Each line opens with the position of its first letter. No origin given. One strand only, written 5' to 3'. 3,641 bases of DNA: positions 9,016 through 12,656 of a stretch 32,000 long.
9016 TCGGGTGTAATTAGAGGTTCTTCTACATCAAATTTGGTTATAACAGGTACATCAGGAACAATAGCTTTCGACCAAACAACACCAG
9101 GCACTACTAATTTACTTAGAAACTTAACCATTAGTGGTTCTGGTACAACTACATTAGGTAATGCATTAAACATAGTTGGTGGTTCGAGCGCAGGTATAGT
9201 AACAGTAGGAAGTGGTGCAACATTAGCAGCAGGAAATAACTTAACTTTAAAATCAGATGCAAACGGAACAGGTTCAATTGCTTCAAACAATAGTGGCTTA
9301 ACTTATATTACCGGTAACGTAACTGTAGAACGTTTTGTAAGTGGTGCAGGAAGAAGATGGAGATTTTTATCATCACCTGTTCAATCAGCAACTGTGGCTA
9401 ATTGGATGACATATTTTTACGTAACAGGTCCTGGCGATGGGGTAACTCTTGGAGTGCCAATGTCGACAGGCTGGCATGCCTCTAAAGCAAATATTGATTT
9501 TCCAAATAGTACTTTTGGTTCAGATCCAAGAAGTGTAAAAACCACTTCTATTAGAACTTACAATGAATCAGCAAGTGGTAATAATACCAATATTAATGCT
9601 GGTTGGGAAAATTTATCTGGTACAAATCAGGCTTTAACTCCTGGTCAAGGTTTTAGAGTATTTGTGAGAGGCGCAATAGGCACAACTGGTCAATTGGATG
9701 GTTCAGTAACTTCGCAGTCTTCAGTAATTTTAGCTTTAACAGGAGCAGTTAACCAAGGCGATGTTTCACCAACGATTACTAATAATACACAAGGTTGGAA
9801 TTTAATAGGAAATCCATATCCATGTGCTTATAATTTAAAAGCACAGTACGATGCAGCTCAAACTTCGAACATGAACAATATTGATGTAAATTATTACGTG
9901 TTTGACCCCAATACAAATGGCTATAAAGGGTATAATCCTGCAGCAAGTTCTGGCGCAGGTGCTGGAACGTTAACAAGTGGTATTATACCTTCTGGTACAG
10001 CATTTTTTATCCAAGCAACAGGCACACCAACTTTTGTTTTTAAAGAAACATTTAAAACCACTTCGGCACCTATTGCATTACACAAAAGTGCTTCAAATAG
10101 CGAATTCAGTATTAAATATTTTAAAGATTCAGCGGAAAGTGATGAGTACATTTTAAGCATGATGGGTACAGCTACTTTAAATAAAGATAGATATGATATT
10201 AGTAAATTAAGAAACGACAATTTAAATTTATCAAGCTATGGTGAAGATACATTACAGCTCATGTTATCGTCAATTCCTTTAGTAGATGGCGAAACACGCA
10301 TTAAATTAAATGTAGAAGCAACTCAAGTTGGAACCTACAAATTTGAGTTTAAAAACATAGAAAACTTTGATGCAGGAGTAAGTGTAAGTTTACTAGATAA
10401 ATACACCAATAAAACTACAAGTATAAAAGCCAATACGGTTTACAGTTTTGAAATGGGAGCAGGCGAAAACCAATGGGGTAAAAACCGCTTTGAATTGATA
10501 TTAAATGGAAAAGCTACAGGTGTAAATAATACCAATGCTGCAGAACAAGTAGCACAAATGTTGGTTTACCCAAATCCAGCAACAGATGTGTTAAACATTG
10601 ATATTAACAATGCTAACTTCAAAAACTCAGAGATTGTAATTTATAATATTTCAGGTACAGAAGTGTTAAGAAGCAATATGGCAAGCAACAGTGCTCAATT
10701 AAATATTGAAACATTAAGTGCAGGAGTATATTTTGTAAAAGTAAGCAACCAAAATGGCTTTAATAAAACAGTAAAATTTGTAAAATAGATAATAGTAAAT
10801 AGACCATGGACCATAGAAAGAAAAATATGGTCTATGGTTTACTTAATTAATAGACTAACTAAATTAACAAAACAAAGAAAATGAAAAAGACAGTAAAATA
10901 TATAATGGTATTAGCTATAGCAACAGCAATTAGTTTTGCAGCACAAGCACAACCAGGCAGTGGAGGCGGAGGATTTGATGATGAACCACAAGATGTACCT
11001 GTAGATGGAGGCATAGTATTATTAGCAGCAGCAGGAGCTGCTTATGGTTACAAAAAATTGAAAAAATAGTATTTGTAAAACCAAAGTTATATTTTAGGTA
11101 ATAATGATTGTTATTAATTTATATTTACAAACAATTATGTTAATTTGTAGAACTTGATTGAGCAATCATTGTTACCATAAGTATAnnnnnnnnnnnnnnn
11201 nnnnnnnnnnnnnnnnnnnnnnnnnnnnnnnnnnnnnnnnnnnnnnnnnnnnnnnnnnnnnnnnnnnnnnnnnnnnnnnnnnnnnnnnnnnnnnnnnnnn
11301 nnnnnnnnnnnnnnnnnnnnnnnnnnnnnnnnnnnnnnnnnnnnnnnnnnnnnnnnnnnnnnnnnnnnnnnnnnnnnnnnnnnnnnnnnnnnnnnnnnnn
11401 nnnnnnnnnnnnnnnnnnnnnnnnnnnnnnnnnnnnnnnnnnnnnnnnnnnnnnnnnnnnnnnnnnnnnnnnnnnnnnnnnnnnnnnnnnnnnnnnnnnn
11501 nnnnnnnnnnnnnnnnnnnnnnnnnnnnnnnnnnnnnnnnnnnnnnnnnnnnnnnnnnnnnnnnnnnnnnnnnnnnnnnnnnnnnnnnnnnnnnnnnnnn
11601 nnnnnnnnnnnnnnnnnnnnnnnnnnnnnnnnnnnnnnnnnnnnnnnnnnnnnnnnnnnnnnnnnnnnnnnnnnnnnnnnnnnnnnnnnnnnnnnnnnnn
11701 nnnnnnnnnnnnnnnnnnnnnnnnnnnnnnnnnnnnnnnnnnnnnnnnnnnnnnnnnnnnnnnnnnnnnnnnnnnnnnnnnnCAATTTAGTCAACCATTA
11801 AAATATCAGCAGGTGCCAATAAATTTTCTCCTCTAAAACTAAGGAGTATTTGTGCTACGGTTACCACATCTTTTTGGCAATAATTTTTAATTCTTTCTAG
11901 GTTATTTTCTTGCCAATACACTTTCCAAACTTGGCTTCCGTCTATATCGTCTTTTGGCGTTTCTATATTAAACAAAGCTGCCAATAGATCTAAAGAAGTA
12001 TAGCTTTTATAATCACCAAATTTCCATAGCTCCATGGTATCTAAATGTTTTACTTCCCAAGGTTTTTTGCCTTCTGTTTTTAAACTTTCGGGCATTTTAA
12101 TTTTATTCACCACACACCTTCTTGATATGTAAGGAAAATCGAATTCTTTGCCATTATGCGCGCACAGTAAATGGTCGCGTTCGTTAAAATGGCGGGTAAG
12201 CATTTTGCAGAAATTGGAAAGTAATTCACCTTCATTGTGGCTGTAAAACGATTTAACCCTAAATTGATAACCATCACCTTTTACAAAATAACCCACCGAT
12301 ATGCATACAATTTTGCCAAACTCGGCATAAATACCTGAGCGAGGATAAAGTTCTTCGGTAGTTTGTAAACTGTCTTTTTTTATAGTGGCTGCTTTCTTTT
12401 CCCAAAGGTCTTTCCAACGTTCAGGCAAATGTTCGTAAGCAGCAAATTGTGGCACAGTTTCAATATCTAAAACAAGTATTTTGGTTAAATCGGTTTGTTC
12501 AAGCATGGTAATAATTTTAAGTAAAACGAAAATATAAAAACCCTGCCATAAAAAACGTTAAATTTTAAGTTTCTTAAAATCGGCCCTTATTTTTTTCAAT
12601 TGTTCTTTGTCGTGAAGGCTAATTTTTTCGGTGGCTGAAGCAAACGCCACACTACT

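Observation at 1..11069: Duplicated two-gene module: giant T9SS adhesin, structured ~95-nt spacer, mini-protein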

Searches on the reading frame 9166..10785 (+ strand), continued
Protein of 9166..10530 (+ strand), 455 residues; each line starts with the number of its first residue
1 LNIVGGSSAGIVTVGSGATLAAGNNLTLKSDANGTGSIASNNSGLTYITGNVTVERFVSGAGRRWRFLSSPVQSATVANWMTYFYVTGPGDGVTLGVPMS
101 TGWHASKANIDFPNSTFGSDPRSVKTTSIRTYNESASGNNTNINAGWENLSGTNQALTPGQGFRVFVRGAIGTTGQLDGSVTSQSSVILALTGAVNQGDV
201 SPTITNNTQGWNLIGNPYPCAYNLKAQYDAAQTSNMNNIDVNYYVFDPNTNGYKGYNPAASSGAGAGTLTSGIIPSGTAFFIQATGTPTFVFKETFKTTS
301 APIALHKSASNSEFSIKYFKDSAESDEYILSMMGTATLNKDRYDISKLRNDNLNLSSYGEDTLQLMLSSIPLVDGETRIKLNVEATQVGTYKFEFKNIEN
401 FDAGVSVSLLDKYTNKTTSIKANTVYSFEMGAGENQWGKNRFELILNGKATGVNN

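Call 79: find_related_loci(query=A7, collection=metagenome_contigs, flank=10000)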
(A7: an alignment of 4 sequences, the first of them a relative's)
Query A7 (180 aa) in metagenome_contigs; peptide patterns used: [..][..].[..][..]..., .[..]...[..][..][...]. (x = any residue, [..] = any of these).
600 stretches matched a pattern (row limit reached: there are more); 205 encode a relative of the query (tblastn E <= 1e-3); the best 80 are kept; 80 distinct loci.
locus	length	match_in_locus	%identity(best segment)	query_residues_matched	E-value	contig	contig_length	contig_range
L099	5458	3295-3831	60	2-180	4e-75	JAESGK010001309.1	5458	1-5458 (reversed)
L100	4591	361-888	56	3-178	2e-70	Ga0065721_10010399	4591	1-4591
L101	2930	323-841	57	1-173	9e-71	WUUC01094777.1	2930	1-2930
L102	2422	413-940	55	1-176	2e-70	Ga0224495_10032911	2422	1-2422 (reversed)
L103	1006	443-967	59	2-176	6e-75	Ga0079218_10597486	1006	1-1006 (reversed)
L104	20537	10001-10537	54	1-179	2e-69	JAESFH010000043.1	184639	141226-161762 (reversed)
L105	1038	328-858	54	4-180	2e-72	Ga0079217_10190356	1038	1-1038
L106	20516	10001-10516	53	3-174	5e-64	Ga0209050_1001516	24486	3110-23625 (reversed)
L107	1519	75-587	53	1-171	5e-66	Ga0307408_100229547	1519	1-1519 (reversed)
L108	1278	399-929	52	1-178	9e-67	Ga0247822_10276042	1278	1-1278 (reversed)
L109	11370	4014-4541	48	1-176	2e-61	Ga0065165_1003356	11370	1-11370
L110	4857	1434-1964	51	1-176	1e-61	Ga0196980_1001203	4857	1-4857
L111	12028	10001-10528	52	1-176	5e-61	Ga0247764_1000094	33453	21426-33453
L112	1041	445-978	50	1-178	2e-64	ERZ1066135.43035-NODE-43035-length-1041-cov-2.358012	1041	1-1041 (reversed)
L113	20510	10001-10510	51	5-174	8e-60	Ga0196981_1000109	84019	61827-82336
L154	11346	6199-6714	41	5-176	8e-46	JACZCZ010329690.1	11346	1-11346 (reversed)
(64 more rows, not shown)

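Call 80: fold_search(model_id=the predicted structure, library=pdb)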
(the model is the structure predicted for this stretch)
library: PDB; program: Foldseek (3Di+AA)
matches with E <= 10: 1442; with E <= 0.001: 7
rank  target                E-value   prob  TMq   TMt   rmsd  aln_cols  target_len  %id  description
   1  9ba4_A                1.3e-04  0.69  0.12  0.07  30.6       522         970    9  Full-length cross-linked Contactin 2 (CNTN2) (released 2024-07-17)
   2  8vse_A                2.5e-04  0.94  0.13  0.19  30.8       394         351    8  Cryo-EM structure of human CD45 extracellular region in complex with adenoviral protein E3/49K (released 2024-11-06)
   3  8gul_A                3.2e-04  0.97  0.12  0.13  19.8       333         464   10  Chitin-active AA10 LPMO (GbpA) complexed with Cu(II) from Vibrio campbellii (released 2023-06-21)
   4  8qb1_A                4.9e-04  1.00  0.13  0.76   2.0        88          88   26  C-terminal domain of mirolase from Tannerella forsythia (released 2024-02-28)
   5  3wcy_A                6.1e-04  0.97  0.12  0.19  17.9       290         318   11  Murine Ifnar1 in complex with interferon-beta (released 2013-07-24)
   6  5uv8_G                8.8e-04  0.95  0.11  0.21  17.3       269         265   10  Interleukin-3 Receptor Complex (released 2018-02-07)
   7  2xwx_A                8.8e-04  0.60  0.12  0.16  19.3       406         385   11  Vibrio cholerae colonization factor GbpA crystal structure (released 2011-11-16)
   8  8yk5_B                1.1e-03  0.97  0.12  0.10  21.3       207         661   10  Structure of glycerophosphoethanolamine ethanolaminephosphodiesterase from Streptomyces sanglieri (released 2024-04-03)
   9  8glk_D                1.3e-03  1.00  0.13  0.80   2.3        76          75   25  The Type 9 Secretion System dGldL peak II, NucA substrate bound complex (released 2024-01-31)
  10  5e4e_C                1.5e-03  0.75  0.11  0.18  18.9       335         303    9  Engineered Interleukin-13 bound to receptor (released 2015-12-02)
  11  7c7u_B                2.0e-03  0.18  0.11  0.10  26.1       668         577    9  Biofilm associated protein - BSP domain (released 2021-05-12)
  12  8dhw_A                2.2e-03  0.97  0.13  0.12  17.5       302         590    9  Treponema lecithinolyticum beta-glucuronidase in complex with a UNC4917-glucuronide conjugate (released 2023-05-17)
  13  5uwc_G                2.2e-03  0.93  0.11  0.21  16.0       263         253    9  Cytokine-receptor complex (released 2018-02-07)
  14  6jz3_B                2.2e-03  0.90  0.12  0.12  20.4       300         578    7  b-glucuronidase from Ruminococcus gnavus in complex with uronic deoxynojirimycin (released 2020-05-13)
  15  8pn5_C                2.3e-03  0.80  0.12  0.18  21.4       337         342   11  Crystal structure of the HC7-Glu200Ala mutant complexed to a triglycopeptide (released 2024-03-06)
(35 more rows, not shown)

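Call 99: search_protein_families(library=ncbifam, proteins=[L154:4455-4958:+, L154:5555-6196:+, L154:6196-6729:+, L154:6704-7144:+, L154:7176-8300:+, L154:3182-4372:+, L085:13-798:+, L085:1283-2131:+, L085:2214-3206:+, L085:8271-8813:+], max_evalue=0.00001)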
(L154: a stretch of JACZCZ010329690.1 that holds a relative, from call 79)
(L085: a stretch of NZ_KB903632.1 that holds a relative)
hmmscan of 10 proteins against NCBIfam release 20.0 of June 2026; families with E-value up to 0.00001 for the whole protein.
L154:4455-4958:+ (168 aa): 10 families
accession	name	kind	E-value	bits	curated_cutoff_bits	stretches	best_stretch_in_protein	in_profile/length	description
TIGR03025.1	EPS_sugtrans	subfamily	5e-61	207.3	295.55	1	9-152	293-443/445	exopolysaccharide biosynthesis polyprenyl glycosylphosphotransferase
TIGR03023.1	WcaJ_sugtrans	equivalog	4e-52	178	410.75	1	10-150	299-449/453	undecaprenyl-phosphate glucose phosphotransferase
TIGR03022.1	WbaP_sugtrans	subfamily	2.6e-44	152.2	403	1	42-152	344-454/456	undecaprenyl-phosphate galactose phosphotransferase WbaP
TIGR03013.1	EpsB_2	subfamily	1.2e-39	136.6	393.35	1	7-147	288-436/443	TIGR03013 family XrtA/PEP-CTERM system glycosyltransferase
NF052601.1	undeca_RfbP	equivalog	3.2e-39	134.7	330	1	41-147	129-235/244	undecaprenyl-phosphate galactose phosphotransferase family protein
NF041877.1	EPS_EpsZ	equivalog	1e-32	113.4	800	1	8-153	300-458/459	exopolysaccharide biosynthesis polyisoprenyl-phosphate hexose-1-phosphate transferase EpsZ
NF007518.0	PRK10124.1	equivalog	1.3e-32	113.1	684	1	9-148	309-458/464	undecaprenyl-phosphate glucose phosphotransferase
NF011751.0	PRK15204.1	equivalog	1.5e-29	103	907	1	41-152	363-474/476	undecaprenyl-phosphate galactose phosphotransferase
NF050817.1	PolSacchBiosHfsE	equivalog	1.6e-28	99.7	750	1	6-145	304-457/467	polysaccharide biosynthesis protein HfsE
NF045514.1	glycotran_HepC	equivalog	2.5e-15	56.4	140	1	16-82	159-213/220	heterocyst development glycosyltransferase HepC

L154:5555-6196:+ (214 aa): 27 families (the best 25 are shown)
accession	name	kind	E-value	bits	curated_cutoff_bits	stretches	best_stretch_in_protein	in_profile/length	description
TIGR03570.1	NeuD_NnaD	subfamily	2.2e-64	216.8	160.8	1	6-210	1-202/202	NeuD/PglB/VioB family sugar acetyltransferase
NF002060.0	PRK00892.1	subfamily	3.6e-23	82.2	207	2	140-212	242-315/345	UDP-3-O-(3-hydroxymyristoyl)glucosamine N-acyltransferase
TIGR01853.1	lipid_A_lpxD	equivalog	7.7e-20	71.1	242.5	1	139-212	232-305/325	UDP-3-O-(3-hydroxymyristoyl)glucosamine N-acyltransferase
NF041874.1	EPS_EpsC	equivalog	6.4e-17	61.8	150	1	140-212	84-164/168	serine O-acetyltransferase EpsC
TIGR01172.1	cysE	equivalog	8.5e-16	58.4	210.65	1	139-210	83-162/162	serine O-acetyltransferase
TIGR03532.1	DapD_Ac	equivalog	2.8e-15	56.6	231.75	1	95-213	88-212/231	2,3,4,5-tetrahydropyridine-2,6-dicarboxylate N-acetyltransferase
NF003657.0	PRK05289.1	equivalog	8.1e-15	54.6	226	1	116-210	96-191/264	acyl-ACP--UDP-N-acetylglucosamine O-acyltransferase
TIGR01852.1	lipid_A_lpxA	equivalog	1.5e-12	47.3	231.05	1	114-208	89-184/254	acyl-ACP--UDP-N-acetylglucosamine O-acyltransferase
NF007240.0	PRK09677.1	equivalog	4.7e-12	45.8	243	1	159-213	128-182/192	putative lipopolysaccharide biosynthesis O-acetyl transferase WbbJ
NF008349.0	PRK11132.1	equivalog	6e-12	45.2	397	1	123-211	159-243/273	serine O-acetyltransferase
TIGR03308.1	phn_thr-fam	hypoth_equivalog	1.5e-11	44.5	201.65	1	162-213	109-160/204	phosphonate metabolim protein, transferase hexapeptide repeat family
NF007076.0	PRK09527.1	equivalog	4.9e-11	42.4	347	1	159-213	129-183/203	galactoside O-acetyltransferase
NF007499.0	PRK10092.1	equivalog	6.3e-10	39.1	314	1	155-212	123-180/183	maltose O-acetyltransferase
NF058585.1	HptprglPActTf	PfamEq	6.3e-10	38.9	300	1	160-212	105-157/172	heptaprenylglyceryl phosphate O-acetyltransferase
NF010935.0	PRK14355.1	equivalog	2.1e-09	36.6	718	1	140-208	265-332/459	bifunctional UDP-N-acetylglucosamine diphosphorylase/glucosamine-1-phosphate N-acetyltransferase GlmU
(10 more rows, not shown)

L154:6196-6729:+ (178 aa): 8 families
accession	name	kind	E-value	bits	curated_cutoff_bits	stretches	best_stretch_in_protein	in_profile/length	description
TIGR04128.1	exoso_Fjoh_1448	exception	2.5e-37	128.7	90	1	4-171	3-173/174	exosortase family protein XrtF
NF046081.1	exosort_XrtX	exception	2.5e-32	112.1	170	1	8-172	3-164/168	exosortase X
TIGR04178.1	exo_archaeo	signature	2.7e-13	50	23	1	82-167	2-92/97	exosortase/archaeosortase family protein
TIGR04177.1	exosort_XrtH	exception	6.4e-13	49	86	1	50-171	33-156/158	exosortase H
NF046083.1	exosort_XrtY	exception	2.7e-10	40.4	160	1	45-167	53-168/168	exosortase Y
TIGR04300.1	exosort_XrtM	exception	4.2e-07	30.5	125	1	74-166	48-139/150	exosortase family protein XrtM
TIGR04144.1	archaeo_VPXXXP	exception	1.1e-06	28.7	150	1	78-168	61-151/156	archaeosortase B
TIGR04124.1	archaeo_artE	exception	4.2e-06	26.9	95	1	64-168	46-149/153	archaeosortase family protein ArtE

L154:6704-7144:+ (147 aa): 1 family
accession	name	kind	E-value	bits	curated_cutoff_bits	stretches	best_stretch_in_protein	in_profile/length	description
TIGR04127.1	flavo_near_exo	equivalog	8.6e-08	32.4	35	1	50-140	45-135/136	exosortase F system-associated membrane protein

L154:7176-8300:+ (375 aa): 8 families
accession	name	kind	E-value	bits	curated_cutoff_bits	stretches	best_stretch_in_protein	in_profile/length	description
TIGR04181.1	NHT_00031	hypoth_equivalog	3.1e-115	384.9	420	1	6-356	1-359/359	LegC family aminotransferase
TIGR03588.1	PseC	equivalog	4.5e-68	229.9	423.5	1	12-374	8-379/380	UDP-4-amino-4,6-dideoxy-N-acetyl-beta-L-altrosamine transaminase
NF008687.0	PRK11706.1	equivalog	4.5e-52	177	375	1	6-374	2-373/375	dTDP-4-amino-4,6-dideoxygalactose transaminase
NF008658.2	PRK11658.1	equivalog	1.3e-48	165.6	631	1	6-371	5-373/379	UDP-4-amino-4-deoxy-L-arabinose aminotransferase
TIGR04427.1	PLP_DesI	equivalog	4e-47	161.2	650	1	21-369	38-377/390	dTDP-4-dehydro-6-deoxyglucose aminotransferase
NF011936.0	PRK15407.1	equivalog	1.3e-43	149.3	423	2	4-203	35-235/440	lipopolysaccharide biosynthesis protein RfbH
TIGR02379.1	ECA_wecE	subfamily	2.6e-41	141.7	434.85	1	8-339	4-337/376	dTDP-4-amino-4,6-dideoxy-D-glucose transaminase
NF006096.0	PRK08248.1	equivalog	8.9e-06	24.6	726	0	35-225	64-248/431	homocysteine synthase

L154:3182-4372:+ (397 aa): 25 families
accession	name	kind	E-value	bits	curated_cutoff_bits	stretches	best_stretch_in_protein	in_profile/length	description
TIGR03088.1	stp2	hypoth_equivalog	7.3e-33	114.1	409.05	1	64-377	55-361/374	TIGR03088 family PEP-CTERM/XrtA system glycosyltransferase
NF047684.1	TeichurnBiosyTuaC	equivalog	4.2e-24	85.2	550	1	185-388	193-388/391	teichuronic acid biosynthesis protein TuaC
TIGR02149.1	glgA_Coryne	subfamily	5.4e-21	75.2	302.4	1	77-378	66-379/391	glycogen synthase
NF041876.1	EPS_EpsE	equivalog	6.7e-18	65.1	400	1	212-376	213-383/389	exopolysaccharide biosynthesis GT4 family glycosyltransferase EpsE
TIGR03999.1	thiol_BshA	equivalog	2.2e-16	59.8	273.7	1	197-379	182-363/375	N-acetyl-alpha-D-glucosaminyl L-malate synthase BshA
TIGR04063.1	stp3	hypoth_equivalog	4.3e-15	55.5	442.05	1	83-374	83-380/397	TIGR04063 family PEP-CTERM/XrtA system glycosyltransferase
NF050063.1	ProtGlycPglJ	equivalog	1.2e-14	54.4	500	1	144-376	139-353/363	N-acetylgalactosamine-N,N'-diacetylbacillosaminyl-diphospho-undecaprenol 4-alpha-N-acetylgalactosaminyltransferase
NF046085.1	XrtY_assoc_Gly1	equivalog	7e-13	48.2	400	1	202-387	198-382/387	XrtY-associated glycosyltransferase XYAG1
NF038295.1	EPS_HpsP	equivalog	1.3e-12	47.5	550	1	201-386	194-384/388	hormogonium polysaccharide biosynthesis glycosyltransferase HpsP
NF038229.1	Glyco4_Geo_Pelo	equivalog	3.4e-12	46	400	1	223-375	171-322/338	GPMC system family 4 glycosyltransferase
TIGR04047.1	MSMEG_0565_glyc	hypoth_equivalog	1.3e-11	44.2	259.85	1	183-370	165-356/373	MSMEG_0565 family glycosyltransferase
TIGR02095.1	glgA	subfamily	1.3e-11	43.8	328.45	1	199-379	277-463/477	glycogen/starch synthase, ADP-glucose type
NF050056.1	ProtGlycPglH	equivalog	1.4e-11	44.1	600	1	145-368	112-333/354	GalNAc-alpha-(1->4)-GalNAc-alpha-(1->3)-diNAcBac-PP-undecaprenol alpha-1,4-N-acetyl-D-galactosaminyltransferase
TIGR04157.1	glyco_rSAM_CFB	subfamily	1.6e-11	43.8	400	1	142-347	162-362/406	TIGR04157 family glycosyltransferase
NF053787.1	GlcN_PG_synth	equivalog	9.2e-11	41.2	480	1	185-388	172-358/361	N-acetylglucosaminyl phosphatidylglycerol synthase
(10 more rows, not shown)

L085:13-798:+ (262 aa): 0 families

L085:1283-2131:+ (283 aa): 5 families
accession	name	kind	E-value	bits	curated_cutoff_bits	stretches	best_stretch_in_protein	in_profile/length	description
TIGR04283.1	glyco_like_mftF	equivalog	8.1e-10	38.7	182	1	4-79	1-78/221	TIGR04283 family arsenosugar biosynthesis glycosyltransferase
TIGR04195.1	S_glycosyl_SunS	equivalog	2.7e-09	36.4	350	1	3-90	58-146/421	SunS family peptide S-glycosyltransferase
TIGR04182.1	glyco_TIGR04182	equivalog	1e-07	31.7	325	1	4-57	2-56/293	S-layer glycoprotein N-glycosyltransferase AglJ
NF010496.0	PRK13915.1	equivalog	1.1e-06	28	262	1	2-56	31-91/307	glucosyl-3-phosphoglycerate synthase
NF041391.1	DPhHxTase_Halo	equivalog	8.9e-06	24.8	375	0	10-92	3-86/213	dolichyl-phosphate hexose transferase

L085:2214-3206:+ (331 aa): 0 families

L085:8271-8813:+ (181 aa): 20 families
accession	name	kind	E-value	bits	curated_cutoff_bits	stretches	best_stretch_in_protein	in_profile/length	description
NF007797.0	PRK10502.1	subfamily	4.7e-82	274.1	192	1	2-180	2-179/183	WcaF family extracellular polysaccharide biosynthesis acetyltransferase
TIGR04008.1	WcaF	equivalog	1.5e-80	269.4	326.3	1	3-180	2-178/180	colanic acid biosynthesis acetyltransferase WcaF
NF038307.1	EPS_acetyl_HpsU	equivalog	7.4e-65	217.9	305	1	4-174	3-172/178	hormogonium polysaccharide biosynthesis acetyltransferase HpsU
NF007240.0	PRK09677.1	equivalog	2e-12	47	243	1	70-174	63-178/192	putative lipopolysaccharide biosynthesis O-acetyl transferase WbbJ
NF007076.0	PRK09527.1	equivalog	4.4e-12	45.8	347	1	43-163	46-169/203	galactoside O-acetyltransferase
NF007499.0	PRK10092.1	equivalog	3.1e-11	43.4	314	1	46-174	49-177/183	maltose O-acetyltransferase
NF000311.1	Vat_ABCDEFH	equivalog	1.6e-10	40.9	300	1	126-176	111-160/201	Vat family streptogramin A O-acetyltransferase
NF000490.1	chloram_CatB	equivalog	2.1e-09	37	350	1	125-176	110-160/210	type B chloramphenicol O-acetyltransferase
NF000147.1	stregram_VatF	exception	2.3e-09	37.1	400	0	129-177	124-171/221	streptogramin A O-acetyltransferase Vat(F)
TIGR02353.1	NRPS_term_dom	equivalog_domain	1.2e-08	33.8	423.1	1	25-110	83-178/695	Pls/PosA family non-ribosomal peptide synthetase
NF000111.1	stregram_VatD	exception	1.8e-08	34.4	400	0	126-176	114-163/209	streptogramin A O-acetyltransferase Vat(D)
NF000097.1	stregram_VatC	exception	3.1e-08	33.8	425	0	128-174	121-166/212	streptogramin A O-acetyltransferase Vat(C)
NF041874.1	EPS_EpsC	equivalog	4e-07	29.9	150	0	43-99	52-106/168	serine O-acetyltransferase EpsC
NF000504.1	stregram_VatH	exception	8.9e-07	29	475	0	126-177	118-168/216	streptogramin A O-acetyltransferase Vat(H)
TIGR03308.1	phn_thr-fam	hypoth_equivalog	1e-06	28.7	201.65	0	123-175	106-157/204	phosphonate metabolim protein, transferase hexapeptide repeat family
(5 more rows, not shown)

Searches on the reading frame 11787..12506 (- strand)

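Call 15: search_protein_families(library=ncbifam, proteins=[window:11787-12506:-], max_evalue=0.001)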
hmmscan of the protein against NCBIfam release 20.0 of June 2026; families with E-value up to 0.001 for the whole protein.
window:11787-12506:- (239 aa): 0 families

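Call 46: search_protein_families(library=pfam, proteins=[window:11787-12503:-], max_evalue=0.01)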
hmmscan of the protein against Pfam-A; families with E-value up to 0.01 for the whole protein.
window:11787-12503:- (238 aa): 3 families
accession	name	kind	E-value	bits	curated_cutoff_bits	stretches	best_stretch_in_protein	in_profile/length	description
PF10108.15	DNA_pol_B_exo2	-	4.1e-19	69.5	24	1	61-216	7-166/213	Predicted 3'-5' exonuclease related to the exonuclease domain of PolB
PF13482.12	RNase_H_2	-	1.8e-15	57.7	22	1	57-219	9-160/165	RNase_H superfamily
PF03104.25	DNA_pol_B_exo1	-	0.0001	22.2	23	1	87-139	139-189/242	DNA polymerase family B, exonuclease domain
